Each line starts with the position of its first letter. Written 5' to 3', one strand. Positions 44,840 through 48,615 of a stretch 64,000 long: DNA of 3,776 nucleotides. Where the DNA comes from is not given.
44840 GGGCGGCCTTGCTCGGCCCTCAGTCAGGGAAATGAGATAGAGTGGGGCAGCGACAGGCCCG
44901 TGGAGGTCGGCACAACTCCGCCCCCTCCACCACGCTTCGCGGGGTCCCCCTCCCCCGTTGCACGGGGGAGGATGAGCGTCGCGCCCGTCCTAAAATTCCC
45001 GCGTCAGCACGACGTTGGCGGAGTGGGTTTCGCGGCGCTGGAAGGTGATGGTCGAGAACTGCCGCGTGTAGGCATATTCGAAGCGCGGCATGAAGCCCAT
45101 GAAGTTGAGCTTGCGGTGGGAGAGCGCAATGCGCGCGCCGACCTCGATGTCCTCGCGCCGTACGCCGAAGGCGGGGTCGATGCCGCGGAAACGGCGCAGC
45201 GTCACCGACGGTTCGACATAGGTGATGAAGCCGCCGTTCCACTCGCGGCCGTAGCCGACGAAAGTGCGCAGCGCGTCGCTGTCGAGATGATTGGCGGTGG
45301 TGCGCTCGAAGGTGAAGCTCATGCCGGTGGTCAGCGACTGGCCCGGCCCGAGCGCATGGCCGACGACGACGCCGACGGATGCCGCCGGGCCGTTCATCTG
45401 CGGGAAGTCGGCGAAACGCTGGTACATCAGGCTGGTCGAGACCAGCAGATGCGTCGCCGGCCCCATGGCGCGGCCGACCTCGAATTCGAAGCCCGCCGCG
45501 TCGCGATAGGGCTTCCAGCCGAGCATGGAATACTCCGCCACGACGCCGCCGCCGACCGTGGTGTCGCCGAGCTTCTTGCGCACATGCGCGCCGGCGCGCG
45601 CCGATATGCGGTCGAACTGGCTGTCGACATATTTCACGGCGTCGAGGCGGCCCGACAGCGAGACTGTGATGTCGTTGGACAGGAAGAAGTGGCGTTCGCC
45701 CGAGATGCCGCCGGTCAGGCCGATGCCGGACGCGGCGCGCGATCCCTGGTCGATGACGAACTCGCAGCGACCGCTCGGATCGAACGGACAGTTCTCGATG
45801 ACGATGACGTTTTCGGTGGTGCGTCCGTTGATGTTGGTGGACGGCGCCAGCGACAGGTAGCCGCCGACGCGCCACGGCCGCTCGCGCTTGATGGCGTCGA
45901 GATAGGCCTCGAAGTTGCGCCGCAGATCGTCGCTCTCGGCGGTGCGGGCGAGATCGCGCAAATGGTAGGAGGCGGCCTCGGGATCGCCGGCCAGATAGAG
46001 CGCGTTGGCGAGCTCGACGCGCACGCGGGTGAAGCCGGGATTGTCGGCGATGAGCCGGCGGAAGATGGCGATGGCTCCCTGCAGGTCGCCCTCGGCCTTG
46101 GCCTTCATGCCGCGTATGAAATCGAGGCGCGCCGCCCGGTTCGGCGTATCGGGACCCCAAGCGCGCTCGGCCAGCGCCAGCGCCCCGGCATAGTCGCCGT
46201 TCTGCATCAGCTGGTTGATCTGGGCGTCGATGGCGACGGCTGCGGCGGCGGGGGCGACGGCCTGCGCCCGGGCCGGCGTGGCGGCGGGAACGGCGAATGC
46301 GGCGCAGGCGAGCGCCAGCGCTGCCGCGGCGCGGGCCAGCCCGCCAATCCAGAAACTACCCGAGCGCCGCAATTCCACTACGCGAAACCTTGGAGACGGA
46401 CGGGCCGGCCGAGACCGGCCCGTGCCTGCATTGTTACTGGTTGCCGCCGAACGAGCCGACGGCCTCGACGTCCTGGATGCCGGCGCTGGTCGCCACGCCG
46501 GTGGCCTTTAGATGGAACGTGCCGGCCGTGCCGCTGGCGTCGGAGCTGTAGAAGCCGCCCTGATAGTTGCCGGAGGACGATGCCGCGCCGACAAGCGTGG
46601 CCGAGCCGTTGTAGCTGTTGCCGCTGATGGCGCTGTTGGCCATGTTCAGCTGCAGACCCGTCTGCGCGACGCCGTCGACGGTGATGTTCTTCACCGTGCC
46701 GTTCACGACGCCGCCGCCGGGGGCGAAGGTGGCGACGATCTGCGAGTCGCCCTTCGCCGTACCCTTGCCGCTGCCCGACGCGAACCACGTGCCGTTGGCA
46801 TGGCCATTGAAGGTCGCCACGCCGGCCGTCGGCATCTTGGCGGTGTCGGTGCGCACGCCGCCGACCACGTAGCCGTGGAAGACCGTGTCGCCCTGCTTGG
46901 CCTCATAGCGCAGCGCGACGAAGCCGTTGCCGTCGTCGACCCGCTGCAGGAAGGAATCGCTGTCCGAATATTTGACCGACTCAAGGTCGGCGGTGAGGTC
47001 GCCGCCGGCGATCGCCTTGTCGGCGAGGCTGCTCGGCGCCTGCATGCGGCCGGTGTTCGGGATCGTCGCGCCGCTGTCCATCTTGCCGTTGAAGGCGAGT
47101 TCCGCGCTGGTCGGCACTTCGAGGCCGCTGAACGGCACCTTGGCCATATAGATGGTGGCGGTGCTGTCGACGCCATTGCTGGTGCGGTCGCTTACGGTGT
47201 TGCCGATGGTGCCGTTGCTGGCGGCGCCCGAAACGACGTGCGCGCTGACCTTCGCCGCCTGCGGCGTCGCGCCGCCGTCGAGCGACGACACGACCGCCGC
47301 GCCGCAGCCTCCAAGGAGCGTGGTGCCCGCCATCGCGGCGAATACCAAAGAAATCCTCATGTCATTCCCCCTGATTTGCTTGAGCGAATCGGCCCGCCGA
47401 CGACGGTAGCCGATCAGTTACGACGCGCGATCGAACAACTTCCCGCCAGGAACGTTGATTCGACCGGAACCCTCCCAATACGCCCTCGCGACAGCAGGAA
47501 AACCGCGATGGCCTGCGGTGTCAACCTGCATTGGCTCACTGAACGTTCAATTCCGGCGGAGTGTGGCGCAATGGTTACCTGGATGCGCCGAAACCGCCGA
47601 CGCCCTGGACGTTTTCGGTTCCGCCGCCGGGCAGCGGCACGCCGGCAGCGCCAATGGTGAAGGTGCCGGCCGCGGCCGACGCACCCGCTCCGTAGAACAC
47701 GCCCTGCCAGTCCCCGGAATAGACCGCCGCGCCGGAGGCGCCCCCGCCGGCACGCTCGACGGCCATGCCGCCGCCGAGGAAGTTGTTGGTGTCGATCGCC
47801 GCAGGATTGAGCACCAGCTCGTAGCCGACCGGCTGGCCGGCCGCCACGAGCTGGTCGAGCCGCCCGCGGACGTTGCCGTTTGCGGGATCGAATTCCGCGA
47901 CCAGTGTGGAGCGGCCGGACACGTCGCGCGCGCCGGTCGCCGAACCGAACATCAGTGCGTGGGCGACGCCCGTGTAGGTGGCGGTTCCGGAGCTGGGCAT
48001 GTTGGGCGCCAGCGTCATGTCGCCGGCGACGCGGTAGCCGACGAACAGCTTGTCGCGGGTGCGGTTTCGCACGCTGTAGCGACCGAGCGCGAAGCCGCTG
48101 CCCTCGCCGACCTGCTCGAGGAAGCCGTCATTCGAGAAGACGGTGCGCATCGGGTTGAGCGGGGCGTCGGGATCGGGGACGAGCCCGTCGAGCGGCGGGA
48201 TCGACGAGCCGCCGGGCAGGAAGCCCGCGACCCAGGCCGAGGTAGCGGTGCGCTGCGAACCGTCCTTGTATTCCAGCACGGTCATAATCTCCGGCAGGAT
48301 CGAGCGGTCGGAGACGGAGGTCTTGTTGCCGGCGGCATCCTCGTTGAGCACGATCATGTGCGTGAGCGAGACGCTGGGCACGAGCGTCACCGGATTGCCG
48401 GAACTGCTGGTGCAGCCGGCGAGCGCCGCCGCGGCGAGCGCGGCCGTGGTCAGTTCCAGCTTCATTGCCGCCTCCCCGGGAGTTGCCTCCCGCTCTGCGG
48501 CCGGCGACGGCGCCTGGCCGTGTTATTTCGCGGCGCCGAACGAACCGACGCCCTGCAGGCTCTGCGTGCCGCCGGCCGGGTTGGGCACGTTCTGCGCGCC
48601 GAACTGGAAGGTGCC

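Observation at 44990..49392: Slam-like DUF560 outer-membrane protein preceded by three tandem paralogous TbpB-like lipoproteins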

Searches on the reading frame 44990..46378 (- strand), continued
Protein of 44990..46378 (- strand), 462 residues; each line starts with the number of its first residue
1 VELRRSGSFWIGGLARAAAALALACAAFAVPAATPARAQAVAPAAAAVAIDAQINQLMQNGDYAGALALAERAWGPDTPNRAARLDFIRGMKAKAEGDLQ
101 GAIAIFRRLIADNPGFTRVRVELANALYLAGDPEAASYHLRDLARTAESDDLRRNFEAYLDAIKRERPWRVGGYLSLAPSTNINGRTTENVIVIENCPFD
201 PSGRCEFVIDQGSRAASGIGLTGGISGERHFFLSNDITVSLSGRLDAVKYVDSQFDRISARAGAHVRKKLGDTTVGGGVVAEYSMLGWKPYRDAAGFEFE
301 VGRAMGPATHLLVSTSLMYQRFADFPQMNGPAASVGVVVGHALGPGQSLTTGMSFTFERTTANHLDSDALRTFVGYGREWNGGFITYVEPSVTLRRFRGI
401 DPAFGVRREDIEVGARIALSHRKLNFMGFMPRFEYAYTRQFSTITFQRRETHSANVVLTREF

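Call 60: predict_structure(alignment_id=A3)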
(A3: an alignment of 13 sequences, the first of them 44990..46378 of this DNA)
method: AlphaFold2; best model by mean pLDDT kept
length: 462 residues; sequences in the alignment: 13
mean_pLDDT: 79.5   pTM: 0.66
mean pLDDT of the five models: 79.5, 78.4, 77.1, 76.5, 75.5
residues with pLDDT >= 90: 170; 70-90: 186; 50-70: 48; < 50: 58
segments of 3 or more residues with pLDDT < 50: 1-14, 26-47, 180-191, 193-195, 211-217
pLDDT, mean of each block of 10 residues (from residue 1): 37 50 47 35 51 89 92 86 91 92 89 80 89 82 81 85 85 75 39 51 56 49 90 92 91 84 96 95 92 97 88 97 92 97 87 96 90 93 85 88 73 90 80 85 70 78 71
secondary structure, 60 per line:
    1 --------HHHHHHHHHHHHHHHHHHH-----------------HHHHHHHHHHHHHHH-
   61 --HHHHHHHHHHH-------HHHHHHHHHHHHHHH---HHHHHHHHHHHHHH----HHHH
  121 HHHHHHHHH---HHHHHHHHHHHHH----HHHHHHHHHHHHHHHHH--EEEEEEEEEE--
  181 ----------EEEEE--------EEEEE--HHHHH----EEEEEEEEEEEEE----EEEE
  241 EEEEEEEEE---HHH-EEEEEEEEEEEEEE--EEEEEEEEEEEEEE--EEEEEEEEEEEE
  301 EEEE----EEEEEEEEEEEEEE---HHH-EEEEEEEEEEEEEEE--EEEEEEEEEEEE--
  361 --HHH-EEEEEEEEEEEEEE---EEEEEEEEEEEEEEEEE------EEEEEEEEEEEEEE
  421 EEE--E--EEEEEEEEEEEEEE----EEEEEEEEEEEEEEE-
elements in order: H9-27 H45-59 H63-73 H81-95 H99-112 H117-129 H133-145 H150-166 E169-178 E191-195 E204-208 H211-215 E220-232 E237-249 E257-270 E273-286 E289-304 E309-322 E330-344 E347-358 E367-380 E384-400 E407-423 E429-442 E447-461

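Call 71: fold_search(model_id=the predicted structure, library=pdb)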
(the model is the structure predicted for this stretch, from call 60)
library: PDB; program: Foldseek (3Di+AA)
matches with E <= 10: 1490; with E <= 0.001: 344
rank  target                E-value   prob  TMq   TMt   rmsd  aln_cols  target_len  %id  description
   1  9b8a                  1.1e-12  1.00  0.36  0.31  15.6       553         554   11  Cryo-EM structure of E. coli cellulose synthase subunit C (released 2025-02-19)
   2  9b8h_A                3.9e-12  1.00  0.34  0.28  15.8       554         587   12  Cryo-EM structure of E. coli cellulose synthase subunit C with cellotetraose (released 2025-02-19)
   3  6tzk                  7.0e-10  1.00  0.34  0.34  10.3       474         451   10  Bacterial cellulose synthase outermembrane channel BcsC with terminal TPR repeat (released 2019-10-23)
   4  9h80_M                6.6e-09  1.00  0.35  0.39  11.9       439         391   11  Structure of the outer membrane exopolysaccharide transporter PelBC (released 2025-06-11)
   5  4v3g_B                7.8e-09  1.00  0.40  0.54   7.3       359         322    8  Crystal structure of CymA from Klebsiella oxytoca (released 2015-06-03)
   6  5dl8_A                2.1e-08  1.00  0.29  0.33  12.0       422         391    9  Crystal structure of Acinetobacter baumannii OccAB4 (released 2016-02-03)
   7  4v3h_B                2.3e-08  1.00  0.38  0.53   6.7       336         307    7  Crystal structure of CymA from Klebsiella oxytoca (released 2015-06-03)
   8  4d5b_A                3.9e-08  1.00  0.41  0.56   6.5       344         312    7  Crystal structure of CymA from Klebsiella oxytoca (released 2015-06-03)
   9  2iwv_A                4.4e-08  1.00  0.43  0.66   5.1       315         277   10  Structure of the monomeric outer membrane porin OmpG in the open and closed conformation (released 2006-08-14)
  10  4d5d_A                4.4e-08  1.00  0.39  0.54   6.6       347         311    7  Crystal structure of CymA from Klebsiella oxytoca (released 2015-06-03)
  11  4v3g_A                5.6e-08  1.00  0.37  0.48   6.7       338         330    8  Crystal structure of CymA from Klebsiella oxytoca (released 2015-06-03)
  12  3pgr                  1.1e-07  1.00  0.36  0.43   8.1       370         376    9  Asp348Arg mutant of EcFadL (released 2011-05-25)
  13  2wvp                  1.2e-07  1.00  0.39  0.62   6.0       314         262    8  Synthetically modified OmpG (released 2010-07-14)
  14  4v3h_A                1.2e-07  1.00  0.39  0.53   6.5       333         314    7  Crystal structure of CymA from Klebsiella oxytoca (released 2015-06-03)
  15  4d5b_B                1.5e-07  1.00  0.39  0.54   6.5       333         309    8  Crystal structure of CymA from Klebsiella oxytoca (released 2015-06-03)
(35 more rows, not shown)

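Call 87: search_protein_families(library=pfam, proteins=[L004:4140-5000:+, L004:5006-5923:+, L004:5993-7426:+, L004:7414-8484:+, L004:8500-9834:+, L035:940-4062:+, L035:7199-8995:+, L035:9908-11920:+, L038:3344-5554:-, L020:9191-10723:+], max_evalue=0.00001)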
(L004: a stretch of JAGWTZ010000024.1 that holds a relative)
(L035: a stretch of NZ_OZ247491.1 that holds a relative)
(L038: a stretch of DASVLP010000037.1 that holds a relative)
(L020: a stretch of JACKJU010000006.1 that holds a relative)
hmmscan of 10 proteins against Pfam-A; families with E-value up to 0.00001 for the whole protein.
L004:4140-5000:+ (286 aa): 0 families

L004:5006-5923:+ (305 aa): 1 family
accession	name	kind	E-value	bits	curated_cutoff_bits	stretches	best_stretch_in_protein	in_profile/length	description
PF04204.22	HTS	-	4.5e-128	426.9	27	1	2-298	1-298/298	Homoserine O-succinyltransferase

L004:5993-7426:+ (477 aa): 1 family
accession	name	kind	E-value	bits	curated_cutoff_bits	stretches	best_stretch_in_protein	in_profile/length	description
PF04317.18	DUF463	-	1.5e-164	548.6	25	1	29-475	1-442/443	YcjX-like family, DUF463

L004:7414-8484:+ (356 aa): 1 family
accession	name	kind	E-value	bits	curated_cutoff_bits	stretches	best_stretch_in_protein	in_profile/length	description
PF05128.17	DUF697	-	1.8e-37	129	27.7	1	190-343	7-161/162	Domain of unknown function (DUF697)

L004:8500-9834:+ (444 aa): 1 family
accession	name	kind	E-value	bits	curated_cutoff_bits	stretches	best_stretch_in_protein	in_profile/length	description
PF13480.13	Acetyltransf_6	-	7.7e-18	65.5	22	1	241-388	2-143/143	Acetyltransferase (GNAT) domain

L035:940-4062:+ (1040 aa): 3 families
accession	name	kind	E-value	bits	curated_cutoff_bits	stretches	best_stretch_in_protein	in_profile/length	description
PF00873.25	ACR_tran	-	0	1242.7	28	1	1-1023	1-1020/1021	AcrB/AcrD/AcrF family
PF03176.21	MMPL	-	4.8e-10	39.3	20.5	1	339-516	144-322/333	MMPL family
PF02355.23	SecD_SecF_C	-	5.5e-06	26.3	20.5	0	870-1015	35-178/189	Protein export membrane protein SecD/SecF, C-terminal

L035:7199-8995:+ (598 aa): 3 families
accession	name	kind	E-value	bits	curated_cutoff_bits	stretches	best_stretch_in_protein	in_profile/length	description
PF00196.25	GerE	-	2e-12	47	23.5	1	210-263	3-56/57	Bacterial regulatory proteins, luxR family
PF12146.15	Hydrolase_4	-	9.8e-12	45.1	27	1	326-564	3-219/239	Serine aminopeptidase, S33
PF00561.26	Abhydrolase_1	-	1.5e-10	41.6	25.8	1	330-574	3-237/245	alpha/beta hydrolase fold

L035:9908-11920:+ (670 aa): 6 families
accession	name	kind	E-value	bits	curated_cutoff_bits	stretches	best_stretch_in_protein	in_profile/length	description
PF00456.26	Transketolase_N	-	1.2e-135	452.2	22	1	14-338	2-334/334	Transketolase, thiamine diphosphate binding domain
PF02779.29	Transket_pyr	-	1.1e-55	188.4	27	1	359-529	3-173/174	Transketolase, pyrimidine binding domain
PF22613.1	Transketolase_C_1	-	7.2e-37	126.5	27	1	544-654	1-113/113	Transketolase-like TK C-terminal domain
PF02780.25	Transketolase_C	-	1.2e-11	45.1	25.9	1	552-656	8-122/124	Transketolase, C-terminal domain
PF00676.26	E1_dh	-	1.7e-07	30.9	22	1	120-251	96-224/300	Dehydrogenase E1 component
PF13292.11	DXP_synthase_N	-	3.4e-07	30.3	21.2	0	11-198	15-176/274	1-deoxy-D-xylulose-5-phosphate synthase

L038:3344-5554:- (736 aa): 1 family
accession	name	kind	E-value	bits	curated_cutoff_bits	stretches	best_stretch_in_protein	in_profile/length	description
PF01432.26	Peptidase_M3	-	1.3e-117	394.4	27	1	272-726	3-456/457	Peptidase family M3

L020:9191-10723:+ (510 aa): 3 families
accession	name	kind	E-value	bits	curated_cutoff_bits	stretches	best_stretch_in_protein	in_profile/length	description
PF13671.12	AAA_33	-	2.5e-21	76.9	27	1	335-478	1-139/143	AAA domain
PF01636.29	APH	-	2.3e-07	31.3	23.2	1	110-261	75-218/239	Phosphotransferase enzyme family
PF13238.12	AAA_18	-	2e-06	28.7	29.4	1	336-465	1-116/128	AAA domain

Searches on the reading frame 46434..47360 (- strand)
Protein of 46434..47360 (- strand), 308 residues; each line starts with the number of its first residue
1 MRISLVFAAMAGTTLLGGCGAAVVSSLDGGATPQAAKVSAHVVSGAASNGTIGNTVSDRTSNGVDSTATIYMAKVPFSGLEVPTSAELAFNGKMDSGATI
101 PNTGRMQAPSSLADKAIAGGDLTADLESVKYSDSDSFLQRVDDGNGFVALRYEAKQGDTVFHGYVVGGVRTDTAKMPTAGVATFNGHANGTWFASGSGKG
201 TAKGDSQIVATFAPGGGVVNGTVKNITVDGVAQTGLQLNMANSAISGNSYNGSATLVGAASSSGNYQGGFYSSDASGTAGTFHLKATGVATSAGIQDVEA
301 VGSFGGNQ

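Call 3: search_protein_families(library=pfam, proteins=[window:46434-47360:-], max_evalue=1)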
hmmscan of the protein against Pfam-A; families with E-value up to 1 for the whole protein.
window:46434-47360:- (308 aa): 1 family
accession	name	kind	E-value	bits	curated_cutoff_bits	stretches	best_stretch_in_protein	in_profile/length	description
PF16732.10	ComP_DUS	-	0.16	13.3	27.3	1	236-293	22-79/87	Type IV minor pilin ComP, DNA uptake sequence receptor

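Call 4: search_protein_families(library=ncbifam, proteins=[window:46434-47360:-], max_evalue=1)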
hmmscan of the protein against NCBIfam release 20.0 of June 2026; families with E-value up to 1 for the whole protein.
window:46434-47360:- (308 aa): 1 family
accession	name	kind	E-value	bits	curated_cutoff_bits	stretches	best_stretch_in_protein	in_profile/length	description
NF041636.1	slam_lipo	equivalog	6.4e-09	36.3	80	1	161-286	32-143/154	Slam-dependent surface lipoprotein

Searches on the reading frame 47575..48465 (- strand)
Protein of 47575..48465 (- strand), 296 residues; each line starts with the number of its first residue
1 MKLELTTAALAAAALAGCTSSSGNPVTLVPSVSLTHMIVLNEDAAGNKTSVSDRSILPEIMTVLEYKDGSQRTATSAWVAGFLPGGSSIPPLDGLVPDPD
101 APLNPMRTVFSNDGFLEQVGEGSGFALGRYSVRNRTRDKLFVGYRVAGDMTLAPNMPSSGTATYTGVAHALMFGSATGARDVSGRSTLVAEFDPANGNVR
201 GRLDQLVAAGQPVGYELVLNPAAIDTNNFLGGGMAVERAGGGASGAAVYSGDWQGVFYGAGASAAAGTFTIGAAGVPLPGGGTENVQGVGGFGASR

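Call 3: search_protein_families(library=pfam, proteins=[window:47575-48465:-], max_evalue=1)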
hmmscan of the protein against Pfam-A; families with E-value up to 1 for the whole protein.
window:47575-48465:- (296 aa): 1 family
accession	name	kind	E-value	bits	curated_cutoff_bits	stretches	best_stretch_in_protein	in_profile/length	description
PF01298.24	TbpB_B_D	-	1.7e-07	32.2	26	1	156-296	1-126/126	C-lobe and N-lobe beta barrels of Tf-binding protein B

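Call 4: search_protein_families(library=ncbifam, proteins=[window:47575-48465:-], max_evalue=1)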
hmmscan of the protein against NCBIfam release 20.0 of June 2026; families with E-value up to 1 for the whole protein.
window:47575-48465:- (296 aa): 2 families
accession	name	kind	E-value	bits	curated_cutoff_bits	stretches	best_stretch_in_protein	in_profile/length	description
NF041636.1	slam_lipo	equivalog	8.9e-10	39.1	80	1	146-271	36-141/154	Slam-dependent surface lipoprotein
TIGR04359.1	TrbK_RP4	equivalog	0.15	12.1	23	1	5-21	3-19/67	entry exclusion lipoprotein TrbK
